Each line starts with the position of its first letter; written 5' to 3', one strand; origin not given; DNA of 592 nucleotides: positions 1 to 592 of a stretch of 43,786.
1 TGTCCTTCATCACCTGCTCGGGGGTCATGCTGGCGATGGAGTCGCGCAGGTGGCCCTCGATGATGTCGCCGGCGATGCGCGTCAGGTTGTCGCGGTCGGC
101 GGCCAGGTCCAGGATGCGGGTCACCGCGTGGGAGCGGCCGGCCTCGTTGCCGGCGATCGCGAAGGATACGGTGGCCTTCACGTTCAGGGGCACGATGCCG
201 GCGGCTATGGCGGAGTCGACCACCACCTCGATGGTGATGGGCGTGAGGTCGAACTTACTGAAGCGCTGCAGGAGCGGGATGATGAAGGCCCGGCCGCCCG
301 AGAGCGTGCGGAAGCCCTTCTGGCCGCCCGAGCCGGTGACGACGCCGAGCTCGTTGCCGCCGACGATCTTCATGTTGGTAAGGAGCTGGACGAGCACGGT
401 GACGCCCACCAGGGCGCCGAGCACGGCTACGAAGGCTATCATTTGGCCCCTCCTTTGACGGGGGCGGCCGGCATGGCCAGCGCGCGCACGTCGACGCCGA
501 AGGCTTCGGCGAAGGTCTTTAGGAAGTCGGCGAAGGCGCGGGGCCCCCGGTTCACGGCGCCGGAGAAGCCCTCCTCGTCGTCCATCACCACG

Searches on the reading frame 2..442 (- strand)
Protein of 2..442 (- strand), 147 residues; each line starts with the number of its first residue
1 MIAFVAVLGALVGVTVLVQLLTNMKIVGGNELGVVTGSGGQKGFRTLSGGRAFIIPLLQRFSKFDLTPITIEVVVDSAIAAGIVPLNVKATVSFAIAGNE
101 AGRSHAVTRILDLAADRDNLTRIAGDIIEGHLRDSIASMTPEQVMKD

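Call 59: search_protein_families(library=pfam, alignment_id=A3, max_evalue=0.00001)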
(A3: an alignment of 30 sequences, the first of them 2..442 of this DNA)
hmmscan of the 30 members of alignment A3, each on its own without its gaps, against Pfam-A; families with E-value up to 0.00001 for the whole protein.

A. member 1, window:2-442:- (147 aa): 1 family
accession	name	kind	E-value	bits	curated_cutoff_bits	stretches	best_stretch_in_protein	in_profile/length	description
PF01145.31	Band_7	-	9.7e-13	49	23.6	1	26-146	2-113/176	SPFH domain / Band 7 family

B. families by the number of members that match (of 30 scanned): 30 families (the first 25 are shown)
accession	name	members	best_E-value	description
PF02518.31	HATPase_c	3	2.8e-21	Histidine kinase-, DNA gyrase B-, and HSP90-like ATPase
PF02653.21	BPD_transp_2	2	2.5e-45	Branched-chain amino acid transport system / permease component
PF06429.18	Flg_bbr_C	2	3.6e-21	Flagellar basal body rod FlgEFG protein C-terminal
PF01145.31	Band_7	2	1.1e-20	SPFH domain / Band 7 family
PF22692.1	LlgE_F_G_D1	2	5e-20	Flagellar hook protein FlgE/F/G D1 domain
PF00881.29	Nitroreductase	2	3.2e-17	Nitroreductase family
PF00460.25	Flg_bb_rod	2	3.1e-13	Flagella basal body rod protein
PF13581.12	HATPase_c_2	2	3.9e-11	Histidine kinase-like ATPase domain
PF06418.20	CTP_synth_N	1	2e-120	CTP synthase N-terminus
PF06224.18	AlkZ-like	1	1e-62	DNA glycosylase AlkZ-like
PF02608.20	Bmp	1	2.1e-55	ABC transporter substrate-binding protein PnrA-like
PF00005.33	ABC_tran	1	1.3e-49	ABC transporter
PF00990.26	GGDEF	1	1.9e-47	Diguanylate cyclase, GGDEF domain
PF00557.29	Peptidase_M24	1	5.8e-42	Metallopeptidase family M24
PF00210.30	Ferritin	1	6.7e-40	Ferritin-like domain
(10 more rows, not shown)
